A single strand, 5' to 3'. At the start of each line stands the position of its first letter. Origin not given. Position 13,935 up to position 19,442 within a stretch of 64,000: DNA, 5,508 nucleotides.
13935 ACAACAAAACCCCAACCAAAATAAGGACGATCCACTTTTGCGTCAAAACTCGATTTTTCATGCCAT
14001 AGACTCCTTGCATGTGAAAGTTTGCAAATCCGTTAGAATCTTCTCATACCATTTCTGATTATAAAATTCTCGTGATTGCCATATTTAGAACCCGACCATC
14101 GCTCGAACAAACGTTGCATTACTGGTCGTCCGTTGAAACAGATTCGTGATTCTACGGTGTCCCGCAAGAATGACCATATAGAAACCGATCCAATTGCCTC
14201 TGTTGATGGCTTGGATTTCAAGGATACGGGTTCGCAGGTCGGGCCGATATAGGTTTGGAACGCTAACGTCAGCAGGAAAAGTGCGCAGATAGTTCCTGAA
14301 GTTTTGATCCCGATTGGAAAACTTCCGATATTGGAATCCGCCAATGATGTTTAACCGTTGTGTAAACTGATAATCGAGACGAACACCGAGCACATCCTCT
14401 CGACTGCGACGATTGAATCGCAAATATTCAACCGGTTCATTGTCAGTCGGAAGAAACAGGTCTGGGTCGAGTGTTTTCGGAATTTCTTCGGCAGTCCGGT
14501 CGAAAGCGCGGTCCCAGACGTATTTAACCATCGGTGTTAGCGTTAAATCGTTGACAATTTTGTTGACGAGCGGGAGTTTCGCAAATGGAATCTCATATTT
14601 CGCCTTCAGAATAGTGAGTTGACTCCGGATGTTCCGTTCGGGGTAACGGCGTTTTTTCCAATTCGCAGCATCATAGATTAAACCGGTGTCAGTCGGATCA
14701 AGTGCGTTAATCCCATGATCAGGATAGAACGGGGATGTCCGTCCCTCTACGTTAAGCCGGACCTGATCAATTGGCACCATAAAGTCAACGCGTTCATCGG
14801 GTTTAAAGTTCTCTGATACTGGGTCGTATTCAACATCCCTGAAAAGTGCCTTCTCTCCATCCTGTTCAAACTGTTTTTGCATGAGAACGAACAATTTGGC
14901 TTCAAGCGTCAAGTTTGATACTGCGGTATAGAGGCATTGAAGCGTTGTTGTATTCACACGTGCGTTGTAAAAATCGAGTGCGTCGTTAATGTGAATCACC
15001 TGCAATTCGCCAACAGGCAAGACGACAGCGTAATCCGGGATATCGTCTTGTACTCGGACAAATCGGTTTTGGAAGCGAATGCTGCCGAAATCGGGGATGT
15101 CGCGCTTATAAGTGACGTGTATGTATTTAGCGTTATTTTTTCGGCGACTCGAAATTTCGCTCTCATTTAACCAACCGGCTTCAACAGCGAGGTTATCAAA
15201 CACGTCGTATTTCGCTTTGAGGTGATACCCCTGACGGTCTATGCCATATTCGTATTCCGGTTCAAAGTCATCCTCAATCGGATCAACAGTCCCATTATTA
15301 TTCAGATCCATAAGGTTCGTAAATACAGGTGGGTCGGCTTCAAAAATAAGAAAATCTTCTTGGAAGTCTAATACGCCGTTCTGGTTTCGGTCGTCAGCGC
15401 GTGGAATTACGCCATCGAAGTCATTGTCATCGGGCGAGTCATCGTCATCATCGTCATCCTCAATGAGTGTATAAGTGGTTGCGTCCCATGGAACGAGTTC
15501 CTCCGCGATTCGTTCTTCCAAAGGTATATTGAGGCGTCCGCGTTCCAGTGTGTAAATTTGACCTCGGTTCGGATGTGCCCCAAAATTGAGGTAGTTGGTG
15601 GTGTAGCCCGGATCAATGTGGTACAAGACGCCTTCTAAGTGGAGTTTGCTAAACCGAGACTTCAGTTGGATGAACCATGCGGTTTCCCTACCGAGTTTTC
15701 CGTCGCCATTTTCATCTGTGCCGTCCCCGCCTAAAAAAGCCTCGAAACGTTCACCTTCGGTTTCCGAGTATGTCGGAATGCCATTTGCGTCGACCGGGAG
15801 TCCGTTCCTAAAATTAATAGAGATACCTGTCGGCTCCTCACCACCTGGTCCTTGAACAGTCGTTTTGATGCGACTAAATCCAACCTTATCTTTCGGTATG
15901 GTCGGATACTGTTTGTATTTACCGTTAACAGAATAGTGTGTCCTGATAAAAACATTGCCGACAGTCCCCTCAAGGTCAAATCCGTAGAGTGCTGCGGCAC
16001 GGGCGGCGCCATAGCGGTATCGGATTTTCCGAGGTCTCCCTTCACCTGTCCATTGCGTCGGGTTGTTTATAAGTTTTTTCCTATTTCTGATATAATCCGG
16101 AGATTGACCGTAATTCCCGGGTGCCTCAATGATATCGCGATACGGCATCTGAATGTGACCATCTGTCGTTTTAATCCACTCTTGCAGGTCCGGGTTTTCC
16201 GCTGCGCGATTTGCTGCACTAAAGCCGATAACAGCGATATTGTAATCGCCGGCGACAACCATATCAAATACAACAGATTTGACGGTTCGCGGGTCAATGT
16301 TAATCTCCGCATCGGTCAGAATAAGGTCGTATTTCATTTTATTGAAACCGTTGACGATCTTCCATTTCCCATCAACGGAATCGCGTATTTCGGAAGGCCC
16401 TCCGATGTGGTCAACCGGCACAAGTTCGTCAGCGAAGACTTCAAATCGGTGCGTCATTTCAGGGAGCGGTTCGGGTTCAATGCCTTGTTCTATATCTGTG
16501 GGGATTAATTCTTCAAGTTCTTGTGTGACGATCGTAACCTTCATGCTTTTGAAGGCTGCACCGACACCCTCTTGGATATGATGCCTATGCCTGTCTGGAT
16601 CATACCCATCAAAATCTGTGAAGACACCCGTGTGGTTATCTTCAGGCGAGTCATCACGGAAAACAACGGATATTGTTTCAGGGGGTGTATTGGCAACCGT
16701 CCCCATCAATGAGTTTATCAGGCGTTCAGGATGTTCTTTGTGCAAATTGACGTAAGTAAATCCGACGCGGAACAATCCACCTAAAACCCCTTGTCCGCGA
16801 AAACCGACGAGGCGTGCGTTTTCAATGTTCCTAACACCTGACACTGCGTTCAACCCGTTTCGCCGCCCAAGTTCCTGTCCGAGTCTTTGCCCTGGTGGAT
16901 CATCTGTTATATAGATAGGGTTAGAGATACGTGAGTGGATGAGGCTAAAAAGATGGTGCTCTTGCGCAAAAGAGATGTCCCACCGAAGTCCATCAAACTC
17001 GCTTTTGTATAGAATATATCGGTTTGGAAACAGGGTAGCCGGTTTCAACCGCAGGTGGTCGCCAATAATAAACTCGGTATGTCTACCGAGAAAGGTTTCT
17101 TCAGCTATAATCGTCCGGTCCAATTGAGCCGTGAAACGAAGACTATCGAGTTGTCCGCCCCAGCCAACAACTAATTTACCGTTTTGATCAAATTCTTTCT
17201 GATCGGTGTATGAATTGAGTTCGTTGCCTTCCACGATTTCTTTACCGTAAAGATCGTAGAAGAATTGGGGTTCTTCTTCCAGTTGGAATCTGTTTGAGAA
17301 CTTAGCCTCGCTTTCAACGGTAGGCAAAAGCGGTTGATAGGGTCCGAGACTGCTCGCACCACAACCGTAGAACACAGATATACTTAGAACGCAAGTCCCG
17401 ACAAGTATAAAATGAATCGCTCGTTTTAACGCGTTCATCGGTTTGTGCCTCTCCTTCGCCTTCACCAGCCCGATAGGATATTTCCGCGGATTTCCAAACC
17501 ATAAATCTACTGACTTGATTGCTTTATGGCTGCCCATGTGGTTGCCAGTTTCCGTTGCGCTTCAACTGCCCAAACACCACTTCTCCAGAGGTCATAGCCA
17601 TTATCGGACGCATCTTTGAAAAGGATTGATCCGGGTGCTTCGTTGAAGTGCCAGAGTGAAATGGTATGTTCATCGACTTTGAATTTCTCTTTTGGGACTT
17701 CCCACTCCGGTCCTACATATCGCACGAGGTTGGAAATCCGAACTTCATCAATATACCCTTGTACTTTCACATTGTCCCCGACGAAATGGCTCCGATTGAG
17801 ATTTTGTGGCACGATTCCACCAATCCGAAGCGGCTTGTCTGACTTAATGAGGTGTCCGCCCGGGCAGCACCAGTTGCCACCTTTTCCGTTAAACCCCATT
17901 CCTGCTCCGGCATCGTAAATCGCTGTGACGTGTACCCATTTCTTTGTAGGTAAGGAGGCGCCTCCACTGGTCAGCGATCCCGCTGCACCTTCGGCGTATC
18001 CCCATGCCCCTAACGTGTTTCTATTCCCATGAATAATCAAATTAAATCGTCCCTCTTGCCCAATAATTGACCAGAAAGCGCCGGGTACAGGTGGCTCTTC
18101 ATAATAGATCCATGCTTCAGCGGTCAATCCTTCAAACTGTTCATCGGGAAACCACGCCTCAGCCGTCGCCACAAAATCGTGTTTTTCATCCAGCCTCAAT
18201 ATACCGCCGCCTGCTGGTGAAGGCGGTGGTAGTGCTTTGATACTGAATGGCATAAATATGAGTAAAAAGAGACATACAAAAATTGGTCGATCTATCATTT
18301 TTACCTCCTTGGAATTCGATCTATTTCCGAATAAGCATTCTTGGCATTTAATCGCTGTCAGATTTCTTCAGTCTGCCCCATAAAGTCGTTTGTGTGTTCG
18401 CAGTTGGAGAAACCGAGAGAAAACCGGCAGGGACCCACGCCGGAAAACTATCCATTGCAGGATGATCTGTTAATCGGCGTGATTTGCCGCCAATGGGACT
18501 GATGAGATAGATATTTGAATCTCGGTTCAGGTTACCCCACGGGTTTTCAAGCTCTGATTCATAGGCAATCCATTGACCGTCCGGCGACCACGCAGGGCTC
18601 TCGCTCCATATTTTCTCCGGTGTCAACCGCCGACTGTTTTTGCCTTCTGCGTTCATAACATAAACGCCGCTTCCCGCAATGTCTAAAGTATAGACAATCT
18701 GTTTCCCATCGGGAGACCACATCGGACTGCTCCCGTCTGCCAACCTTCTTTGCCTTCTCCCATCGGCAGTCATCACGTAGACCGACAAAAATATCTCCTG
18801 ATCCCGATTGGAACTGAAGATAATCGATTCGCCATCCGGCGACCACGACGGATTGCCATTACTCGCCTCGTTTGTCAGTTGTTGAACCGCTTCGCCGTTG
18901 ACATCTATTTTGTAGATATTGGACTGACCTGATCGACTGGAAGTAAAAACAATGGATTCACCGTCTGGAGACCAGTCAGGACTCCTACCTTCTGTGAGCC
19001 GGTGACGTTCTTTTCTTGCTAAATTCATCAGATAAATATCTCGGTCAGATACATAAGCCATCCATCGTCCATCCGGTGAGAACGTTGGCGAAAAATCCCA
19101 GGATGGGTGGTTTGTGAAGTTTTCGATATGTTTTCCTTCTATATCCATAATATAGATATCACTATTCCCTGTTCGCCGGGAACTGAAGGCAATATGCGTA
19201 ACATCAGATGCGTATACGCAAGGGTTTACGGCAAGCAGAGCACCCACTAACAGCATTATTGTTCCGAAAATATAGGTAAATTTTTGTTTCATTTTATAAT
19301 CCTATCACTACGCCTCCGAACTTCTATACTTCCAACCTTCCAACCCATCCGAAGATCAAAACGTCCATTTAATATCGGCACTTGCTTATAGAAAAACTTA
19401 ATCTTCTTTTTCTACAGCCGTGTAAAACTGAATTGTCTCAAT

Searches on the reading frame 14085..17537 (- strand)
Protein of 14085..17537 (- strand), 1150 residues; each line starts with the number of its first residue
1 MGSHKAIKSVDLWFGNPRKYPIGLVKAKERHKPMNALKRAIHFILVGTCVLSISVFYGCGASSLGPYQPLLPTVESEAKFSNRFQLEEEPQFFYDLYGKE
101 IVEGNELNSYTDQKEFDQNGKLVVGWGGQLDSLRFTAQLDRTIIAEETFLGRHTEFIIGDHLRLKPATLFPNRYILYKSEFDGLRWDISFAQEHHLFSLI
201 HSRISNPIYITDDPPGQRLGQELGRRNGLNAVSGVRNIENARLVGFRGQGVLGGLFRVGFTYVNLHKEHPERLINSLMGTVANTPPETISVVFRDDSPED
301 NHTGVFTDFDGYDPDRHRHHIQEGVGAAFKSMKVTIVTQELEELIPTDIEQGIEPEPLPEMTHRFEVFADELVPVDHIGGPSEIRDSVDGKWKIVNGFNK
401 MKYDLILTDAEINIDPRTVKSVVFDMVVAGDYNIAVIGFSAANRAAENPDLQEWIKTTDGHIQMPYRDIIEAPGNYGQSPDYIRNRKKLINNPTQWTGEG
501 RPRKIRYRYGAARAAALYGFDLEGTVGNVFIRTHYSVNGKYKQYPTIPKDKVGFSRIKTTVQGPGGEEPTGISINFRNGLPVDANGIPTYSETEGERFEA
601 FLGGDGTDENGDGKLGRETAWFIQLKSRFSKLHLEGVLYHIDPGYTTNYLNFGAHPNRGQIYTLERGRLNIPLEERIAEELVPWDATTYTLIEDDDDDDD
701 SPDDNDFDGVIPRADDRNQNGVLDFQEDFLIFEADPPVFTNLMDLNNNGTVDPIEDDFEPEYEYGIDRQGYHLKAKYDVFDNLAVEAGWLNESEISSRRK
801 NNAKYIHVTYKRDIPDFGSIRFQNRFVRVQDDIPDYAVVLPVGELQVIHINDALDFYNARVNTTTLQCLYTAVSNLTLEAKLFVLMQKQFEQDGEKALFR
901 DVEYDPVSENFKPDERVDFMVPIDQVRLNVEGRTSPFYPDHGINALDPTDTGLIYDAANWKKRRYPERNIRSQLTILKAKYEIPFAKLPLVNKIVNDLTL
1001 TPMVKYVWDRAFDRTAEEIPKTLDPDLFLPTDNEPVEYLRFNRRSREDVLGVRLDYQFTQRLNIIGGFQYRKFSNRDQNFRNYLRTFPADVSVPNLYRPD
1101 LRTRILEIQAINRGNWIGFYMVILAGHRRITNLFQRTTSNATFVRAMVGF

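Call 9: search_protein_families(library=pfam, proteins=[window:14085-17537:-], max_evalue=0.001)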
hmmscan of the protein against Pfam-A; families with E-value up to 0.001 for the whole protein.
window:14085-17537:- (1150 aa): 0 families

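Call 10: search_protein_families(library=ncbifam, proteins=[window:14085-17537:-], max_evalue=0.01)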
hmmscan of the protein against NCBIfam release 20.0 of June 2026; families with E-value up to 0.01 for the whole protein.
window:14085-17537:- (1150 aa): 0 families

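Call 63: search_solved_structures(query=window:14085-17537:-, max_evalue=1)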
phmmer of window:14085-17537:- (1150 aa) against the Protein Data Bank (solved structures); distinct sequences matched with E-value up to 1: 1.
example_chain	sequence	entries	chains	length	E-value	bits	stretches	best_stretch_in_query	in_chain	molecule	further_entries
3ivp_A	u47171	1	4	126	0.99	10.5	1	635-677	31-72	Putative transposon-related DNA-binding protein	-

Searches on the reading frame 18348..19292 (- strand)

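Call 10: search_protein_families(library=ncbifam, proteins=[window:18348-19292:-], max_evalue=0.01)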
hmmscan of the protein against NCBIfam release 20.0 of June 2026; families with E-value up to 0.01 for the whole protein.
window:18348-19292:- (314 aa): 10 families
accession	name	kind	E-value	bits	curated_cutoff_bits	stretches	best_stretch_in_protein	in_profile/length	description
TIGR02800.1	propeller_TolB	equivalog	1.3e-60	205.6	343.15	2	27-185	242-406/418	Tol-Pal system beta propeller repeat protein TolB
NF002183.0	PRK01029.1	equivalog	3.8e-30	105.3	405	2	143-286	281-422/429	Tol-Pal system protein TolB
NF053518.1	DipepPtdsDpp5Prph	equivalog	6.7e-27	94.3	900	3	32-143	207-341/655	dipeptidyl-peptidase Dpp5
NF003124.0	PRK04043.1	equivalog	2.4e-20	72.7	428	2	85-202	258-385/419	Tol-Pal system protein TolB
NF033523.0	lasso_peptidase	equivalog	4.2e-20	72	400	2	101-165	89-154/638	Atxe2 family lasso peptide isopeptidase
NF052339.1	hydrazine_alpha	equivalog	2.5e-06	25.7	800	0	21-75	105-160/804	hydrazine synthase subunit alpha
TIGR04183.1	Por_Secre_tail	domain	2.6e-05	24.1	23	0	151-220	6-63/72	T9SS type A sorting domain-containing protein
TIGR04275.1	beta_prop_Msarc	repeat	6.3e-05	22.6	85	1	33-51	20-38/40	beta-propeller repeat protein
NF053607.1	CHU_0125_OmpA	equivalog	0.00028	19.5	620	0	142-165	273-296/639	CHU_0125 family OmpA-like outer membrane integrity protein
NF045725.1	TmcD_fam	equivalog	0.00048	19.1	440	0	105-167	348-405/412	electron transfer complex subunit TmcD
